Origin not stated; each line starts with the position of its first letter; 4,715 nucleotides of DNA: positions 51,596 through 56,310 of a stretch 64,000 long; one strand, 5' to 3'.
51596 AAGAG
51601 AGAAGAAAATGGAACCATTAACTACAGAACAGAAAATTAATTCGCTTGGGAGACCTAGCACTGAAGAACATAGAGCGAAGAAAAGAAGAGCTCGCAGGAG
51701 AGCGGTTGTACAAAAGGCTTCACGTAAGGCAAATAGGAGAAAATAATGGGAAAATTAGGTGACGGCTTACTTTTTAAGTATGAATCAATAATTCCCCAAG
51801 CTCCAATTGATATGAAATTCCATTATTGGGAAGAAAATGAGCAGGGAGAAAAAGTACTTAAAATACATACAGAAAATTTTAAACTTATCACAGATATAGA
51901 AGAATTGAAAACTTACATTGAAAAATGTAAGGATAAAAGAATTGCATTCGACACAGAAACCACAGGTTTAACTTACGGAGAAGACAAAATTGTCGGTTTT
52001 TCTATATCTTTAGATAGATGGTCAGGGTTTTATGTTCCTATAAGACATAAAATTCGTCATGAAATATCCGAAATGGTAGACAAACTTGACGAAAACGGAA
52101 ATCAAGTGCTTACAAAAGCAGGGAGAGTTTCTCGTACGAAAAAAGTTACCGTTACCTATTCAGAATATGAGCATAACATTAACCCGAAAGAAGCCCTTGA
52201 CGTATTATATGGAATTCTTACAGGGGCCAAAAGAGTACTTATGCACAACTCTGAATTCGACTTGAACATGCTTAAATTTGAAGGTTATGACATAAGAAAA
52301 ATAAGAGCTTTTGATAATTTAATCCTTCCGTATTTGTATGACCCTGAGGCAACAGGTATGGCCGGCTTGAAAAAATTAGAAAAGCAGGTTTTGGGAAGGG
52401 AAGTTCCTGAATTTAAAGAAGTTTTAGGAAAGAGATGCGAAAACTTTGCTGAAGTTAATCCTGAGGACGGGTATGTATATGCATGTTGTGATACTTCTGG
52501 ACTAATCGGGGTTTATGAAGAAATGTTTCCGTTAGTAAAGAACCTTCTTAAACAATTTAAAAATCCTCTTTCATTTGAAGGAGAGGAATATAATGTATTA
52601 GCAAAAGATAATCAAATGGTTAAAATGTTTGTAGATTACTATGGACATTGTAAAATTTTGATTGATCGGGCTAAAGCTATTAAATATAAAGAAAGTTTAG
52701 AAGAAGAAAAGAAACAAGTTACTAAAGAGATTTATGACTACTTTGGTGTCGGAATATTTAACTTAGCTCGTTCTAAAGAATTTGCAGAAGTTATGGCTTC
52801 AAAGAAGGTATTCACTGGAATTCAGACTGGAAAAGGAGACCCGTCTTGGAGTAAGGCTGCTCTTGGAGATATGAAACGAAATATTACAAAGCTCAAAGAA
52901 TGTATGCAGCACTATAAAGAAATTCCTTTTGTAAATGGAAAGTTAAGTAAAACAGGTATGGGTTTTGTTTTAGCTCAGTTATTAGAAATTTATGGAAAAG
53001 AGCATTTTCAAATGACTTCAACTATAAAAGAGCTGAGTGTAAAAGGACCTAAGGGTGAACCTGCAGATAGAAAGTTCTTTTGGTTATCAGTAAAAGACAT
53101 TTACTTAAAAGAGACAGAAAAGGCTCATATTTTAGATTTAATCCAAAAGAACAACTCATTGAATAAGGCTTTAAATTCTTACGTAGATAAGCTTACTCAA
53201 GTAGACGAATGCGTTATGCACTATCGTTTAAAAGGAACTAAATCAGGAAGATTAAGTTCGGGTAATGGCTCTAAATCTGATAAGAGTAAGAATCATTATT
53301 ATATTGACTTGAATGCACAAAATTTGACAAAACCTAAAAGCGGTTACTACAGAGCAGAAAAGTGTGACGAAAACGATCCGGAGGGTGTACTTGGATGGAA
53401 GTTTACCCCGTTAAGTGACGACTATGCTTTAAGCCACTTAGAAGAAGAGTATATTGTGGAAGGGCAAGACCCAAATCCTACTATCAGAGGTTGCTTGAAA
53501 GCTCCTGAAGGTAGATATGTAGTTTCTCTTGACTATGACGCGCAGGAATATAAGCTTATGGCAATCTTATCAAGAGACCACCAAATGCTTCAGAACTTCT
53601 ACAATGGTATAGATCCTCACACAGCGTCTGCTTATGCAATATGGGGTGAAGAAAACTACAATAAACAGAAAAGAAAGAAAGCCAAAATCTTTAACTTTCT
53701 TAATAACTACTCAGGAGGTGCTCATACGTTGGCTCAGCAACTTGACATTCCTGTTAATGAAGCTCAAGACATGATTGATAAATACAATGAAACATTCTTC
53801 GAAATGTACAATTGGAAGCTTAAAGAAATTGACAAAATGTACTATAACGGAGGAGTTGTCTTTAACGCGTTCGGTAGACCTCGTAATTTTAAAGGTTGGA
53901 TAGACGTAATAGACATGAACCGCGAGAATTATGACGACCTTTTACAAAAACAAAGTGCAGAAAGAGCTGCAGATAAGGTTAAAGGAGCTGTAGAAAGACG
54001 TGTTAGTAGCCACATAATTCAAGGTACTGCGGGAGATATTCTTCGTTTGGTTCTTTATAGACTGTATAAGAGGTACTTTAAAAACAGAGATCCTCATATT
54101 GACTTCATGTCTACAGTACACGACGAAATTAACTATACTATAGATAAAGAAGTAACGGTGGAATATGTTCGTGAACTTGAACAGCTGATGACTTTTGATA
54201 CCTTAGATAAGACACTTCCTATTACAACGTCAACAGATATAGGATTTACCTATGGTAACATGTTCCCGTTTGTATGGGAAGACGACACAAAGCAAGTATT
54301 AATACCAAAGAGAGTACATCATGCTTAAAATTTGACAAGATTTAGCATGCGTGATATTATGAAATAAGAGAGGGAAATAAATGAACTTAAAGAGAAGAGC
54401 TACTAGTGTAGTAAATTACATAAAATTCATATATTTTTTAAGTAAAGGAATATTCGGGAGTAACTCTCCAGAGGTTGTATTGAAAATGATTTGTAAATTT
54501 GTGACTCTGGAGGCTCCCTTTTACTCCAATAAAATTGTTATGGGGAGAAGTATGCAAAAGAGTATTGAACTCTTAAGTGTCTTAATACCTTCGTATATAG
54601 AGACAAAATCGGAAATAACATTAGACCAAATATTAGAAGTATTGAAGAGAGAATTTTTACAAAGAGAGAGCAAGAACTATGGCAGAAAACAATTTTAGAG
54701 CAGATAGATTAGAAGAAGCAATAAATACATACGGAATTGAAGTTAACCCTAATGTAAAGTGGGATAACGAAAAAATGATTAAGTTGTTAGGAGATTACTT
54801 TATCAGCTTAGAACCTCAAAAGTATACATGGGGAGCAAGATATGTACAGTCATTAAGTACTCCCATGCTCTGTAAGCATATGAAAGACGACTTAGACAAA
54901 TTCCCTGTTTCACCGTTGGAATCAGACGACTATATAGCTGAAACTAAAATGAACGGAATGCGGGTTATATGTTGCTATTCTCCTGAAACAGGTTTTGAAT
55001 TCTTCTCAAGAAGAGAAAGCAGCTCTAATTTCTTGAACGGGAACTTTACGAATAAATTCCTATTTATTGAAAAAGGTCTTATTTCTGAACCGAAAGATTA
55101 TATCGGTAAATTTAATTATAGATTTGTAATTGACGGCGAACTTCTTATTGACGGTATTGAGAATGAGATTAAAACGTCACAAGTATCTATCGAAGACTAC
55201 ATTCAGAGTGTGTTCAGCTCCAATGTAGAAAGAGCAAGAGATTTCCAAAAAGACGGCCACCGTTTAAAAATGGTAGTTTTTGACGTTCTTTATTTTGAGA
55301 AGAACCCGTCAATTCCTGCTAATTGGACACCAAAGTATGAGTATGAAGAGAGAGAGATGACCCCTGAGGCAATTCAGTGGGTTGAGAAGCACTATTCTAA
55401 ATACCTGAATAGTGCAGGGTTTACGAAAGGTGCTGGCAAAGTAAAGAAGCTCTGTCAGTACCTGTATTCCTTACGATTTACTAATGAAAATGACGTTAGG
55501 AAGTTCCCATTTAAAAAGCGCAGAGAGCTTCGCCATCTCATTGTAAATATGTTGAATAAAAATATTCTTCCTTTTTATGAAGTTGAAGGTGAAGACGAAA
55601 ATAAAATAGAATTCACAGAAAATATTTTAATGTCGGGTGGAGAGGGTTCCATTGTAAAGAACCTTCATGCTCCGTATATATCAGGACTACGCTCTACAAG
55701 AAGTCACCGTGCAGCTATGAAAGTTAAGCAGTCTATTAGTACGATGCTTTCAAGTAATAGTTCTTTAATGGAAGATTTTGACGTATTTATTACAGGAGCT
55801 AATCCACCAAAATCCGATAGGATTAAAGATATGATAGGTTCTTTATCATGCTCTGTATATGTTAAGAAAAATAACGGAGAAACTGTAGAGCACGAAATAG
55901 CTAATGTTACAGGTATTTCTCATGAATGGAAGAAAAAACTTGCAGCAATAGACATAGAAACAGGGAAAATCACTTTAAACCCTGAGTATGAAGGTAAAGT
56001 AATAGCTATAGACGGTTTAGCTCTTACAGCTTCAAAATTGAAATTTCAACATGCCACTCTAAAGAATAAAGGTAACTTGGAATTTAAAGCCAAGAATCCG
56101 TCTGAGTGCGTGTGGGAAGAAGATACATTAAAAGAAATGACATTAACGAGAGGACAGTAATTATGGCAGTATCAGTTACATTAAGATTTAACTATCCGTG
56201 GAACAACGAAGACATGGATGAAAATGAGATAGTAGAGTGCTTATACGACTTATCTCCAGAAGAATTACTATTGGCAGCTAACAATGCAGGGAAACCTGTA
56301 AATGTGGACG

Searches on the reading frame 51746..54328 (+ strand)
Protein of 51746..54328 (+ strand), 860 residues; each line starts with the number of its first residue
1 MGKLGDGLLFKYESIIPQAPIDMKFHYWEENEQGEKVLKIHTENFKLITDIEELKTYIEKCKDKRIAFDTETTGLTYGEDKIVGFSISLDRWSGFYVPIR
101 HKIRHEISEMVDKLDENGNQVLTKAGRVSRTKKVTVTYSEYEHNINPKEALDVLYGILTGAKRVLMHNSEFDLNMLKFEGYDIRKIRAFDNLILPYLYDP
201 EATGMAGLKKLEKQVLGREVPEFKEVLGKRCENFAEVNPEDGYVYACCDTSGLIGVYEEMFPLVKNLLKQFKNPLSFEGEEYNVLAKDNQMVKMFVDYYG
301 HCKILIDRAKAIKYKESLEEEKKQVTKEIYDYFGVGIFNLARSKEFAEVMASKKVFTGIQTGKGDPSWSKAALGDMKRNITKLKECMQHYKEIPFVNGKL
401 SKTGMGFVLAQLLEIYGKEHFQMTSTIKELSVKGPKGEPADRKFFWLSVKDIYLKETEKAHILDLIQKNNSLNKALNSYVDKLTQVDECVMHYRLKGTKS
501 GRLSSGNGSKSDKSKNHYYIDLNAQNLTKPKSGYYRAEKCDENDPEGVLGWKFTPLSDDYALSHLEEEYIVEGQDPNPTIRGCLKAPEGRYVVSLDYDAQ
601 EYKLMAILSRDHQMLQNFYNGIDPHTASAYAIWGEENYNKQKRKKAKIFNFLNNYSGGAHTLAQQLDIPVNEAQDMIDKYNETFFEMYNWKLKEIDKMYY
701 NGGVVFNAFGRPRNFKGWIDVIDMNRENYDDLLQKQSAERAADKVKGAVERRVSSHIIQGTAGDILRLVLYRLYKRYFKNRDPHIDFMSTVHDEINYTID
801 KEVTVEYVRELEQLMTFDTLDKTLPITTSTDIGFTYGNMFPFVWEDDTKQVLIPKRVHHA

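Call 15: search_protein_families(library=phrogs, proteins=[window:51746-54328:+], max_evalue=0.00001)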
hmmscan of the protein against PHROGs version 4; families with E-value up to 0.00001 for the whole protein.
window:51746-54328:+ (860 aa): 7 families
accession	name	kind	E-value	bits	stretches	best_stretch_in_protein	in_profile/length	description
phrog_17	-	DNA, RNA and nucleotide metabolism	1.4e-79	269.5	1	41-841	652-1235/1445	DNA polymerase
phrog_2573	-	DNA, RNA and nucleotide metabolism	1.6e-31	110.8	1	588-845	15-283/336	DNA polymerase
phrog_12241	-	DNA, RNA and nucleotide metabolism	1.6e-26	94.3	1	31-507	87-487/502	DNA polymerase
phrog_10285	-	DNA, RNA and nucleotide metabolism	5.2e-19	69.5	1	578-836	43-318/321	DNA polymerase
phrog_5995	-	DNA, RNA and nucleotide metabolism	8.4e-14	52.7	1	654-840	5-179/236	DNA polymerase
phrog_23226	-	DNA, RNA and nucleotide metabolism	2.1e-07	30.8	0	580-635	329-384/611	DNA polymerase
phrog_35406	-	DNA, RNA and nucleotide metabolism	2.3e-07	31.3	0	640-800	106-247/320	DNA polymerase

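Call 41: search_dna_similar(query=window:51746-54328:+, collection=phages, mode=protein, max_rows=15)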
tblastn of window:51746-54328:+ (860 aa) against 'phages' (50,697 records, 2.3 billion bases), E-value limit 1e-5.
Records with a match: 1641; places in all: 1641; records where one place covers at least 80% of the query: 0.
Best place of each record, by identity: <60% 1641.
By first word of the organism name: Mycobacterium 893; Staphylococcus 238; Gordonia 77; Arthrobacter 74; Microbacterium 58; Enterococcus 55; Vibrio 48; Listeria 47; Rhodococcus 45; Bacillus 18; and 25 more.
By host as written in the record: Mycobacterium smegmatis mc2 155 649; Mycobacterium smegmatis mc#155 118; Staphylococcus aureus 85; - 75; Mycobacterium smegmatis mc2155 45; Arthrobacter globiformis B-2979 45; Listeria monocytogenes 38; Rhodococcus erythropolis RIA 643 37; and 179 more.
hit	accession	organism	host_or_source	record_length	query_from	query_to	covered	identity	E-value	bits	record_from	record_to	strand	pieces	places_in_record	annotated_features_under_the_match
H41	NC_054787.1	Mycobacterium phage Steamy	Mycobacterium smegmatis mc2155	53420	579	854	32%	28.7%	3e-14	83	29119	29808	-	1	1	41: DNA polymerase I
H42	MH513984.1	Mycobacterium phage Steamy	Mycobacterium smegmatis mc2155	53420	579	854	32%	28.7%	3e-14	83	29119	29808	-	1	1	41: DNA polymerase I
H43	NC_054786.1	Mycobacterium phage Refuge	Mycobacterium smegmatis mc2 155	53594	579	854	32%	28.3%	6e-14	83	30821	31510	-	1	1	44: DNA polymerase I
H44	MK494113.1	Mycobacterium phage Refuge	Mycobacterium smegmatis mc2 155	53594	579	854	32%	28.3%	6e-14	83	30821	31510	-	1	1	44: DNA polymerase I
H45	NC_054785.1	Mycobacterium phage DarthPhader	Mycobacterium smegmatis mc2 155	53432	579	854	32%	28.3%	6e-14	82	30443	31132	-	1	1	DNA polymerase I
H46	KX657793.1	Mycobacterium phage DarthPhader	Mycobacterium smegmatis mc2 155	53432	579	854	32%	28.3%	6e-14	82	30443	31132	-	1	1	DNA polymerase I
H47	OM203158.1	Mycobacterium phage Zimmer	Mycobacterium smegmatis mc2 155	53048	579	854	32%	28.0%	6e-14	82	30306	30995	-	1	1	42: DNA polymerase I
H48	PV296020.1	Enterococcus phage fHoEfa06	Enterococcus faecalis #7186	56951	574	839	31%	28.7%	3e-12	77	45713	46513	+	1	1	DNA polymerase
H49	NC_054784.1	Mycobacterium phage Pharaoh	Mycobacterium smegmatis mc2 155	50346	579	854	32%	27.6%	1e-11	75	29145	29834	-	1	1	39: DNA polymerase I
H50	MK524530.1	Mycobacterium phage Pharaoh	Mycobacterium smegmatis mc2 155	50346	579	854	32%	27.6%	1e-11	75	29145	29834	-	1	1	39: DNA polymerase I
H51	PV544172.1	Enterococcus phage GiddyUp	Enterococcus faecalis ATCC 29212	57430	574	839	31%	28.3%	4e-12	77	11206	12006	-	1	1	DNA polymerase (x2)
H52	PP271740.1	Enterococcus phage vB_EFaS_ZC1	Enterococcus faecalis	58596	581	839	30%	29.0%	3e-12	77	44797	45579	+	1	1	DNA polymerase I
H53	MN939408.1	Enterococcus phage vB_EfaS_TV16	Enterococcus faecalis ATCC 29212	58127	581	839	30%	28.7%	1e-12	78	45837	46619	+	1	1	DNA polymerase I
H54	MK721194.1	Enterococcus phage vB_EfaS_Ef7.1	Enterococcus faecalis strain AH7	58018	581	839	30%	28.7%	5e-12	76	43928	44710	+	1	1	DNA polymerase I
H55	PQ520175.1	Enterococcus phage IME_EF3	-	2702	581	839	30%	28.7%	5e-12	76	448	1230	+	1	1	record has no annotation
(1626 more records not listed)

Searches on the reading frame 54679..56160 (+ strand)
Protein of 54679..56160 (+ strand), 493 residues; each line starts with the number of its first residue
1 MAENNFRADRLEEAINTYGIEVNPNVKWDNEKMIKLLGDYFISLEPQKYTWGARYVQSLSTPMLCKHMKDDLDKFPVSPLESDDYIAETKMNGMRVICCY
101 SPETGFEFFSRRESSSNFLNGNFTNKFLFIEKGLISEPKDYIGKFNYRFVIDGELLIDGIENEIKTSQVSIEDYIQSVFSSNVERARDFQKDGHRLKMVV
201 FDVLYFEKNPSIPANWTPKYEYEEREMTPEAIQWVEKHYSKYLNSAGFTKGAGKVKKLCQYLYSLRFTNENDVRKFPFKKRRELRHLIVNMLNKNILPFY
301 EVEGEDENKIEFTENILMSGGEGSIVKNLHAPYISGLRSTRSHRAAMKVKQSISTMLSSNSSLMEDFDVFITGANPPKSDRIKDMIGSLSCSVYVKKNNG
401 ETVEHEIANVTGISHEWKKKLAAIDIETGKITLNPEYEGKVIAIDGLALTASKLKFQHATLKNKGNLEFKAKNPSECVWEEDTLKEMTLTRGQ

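Call 15: search_protein_families(library=phrogs, proteins=[window:54679-56160:+], max_evalue=0.00001)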
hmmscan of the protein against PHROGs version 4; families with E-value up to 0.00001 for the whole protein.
window:54679-56160:+ (493 aa): 1 family
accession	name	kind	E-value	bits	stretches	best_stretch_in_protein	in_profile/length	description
phrog_114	-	DNA, RNA and nucleotide metabolism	5.1e-26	92.4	2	274-461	344-494/634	ATP-dependent DNA ligase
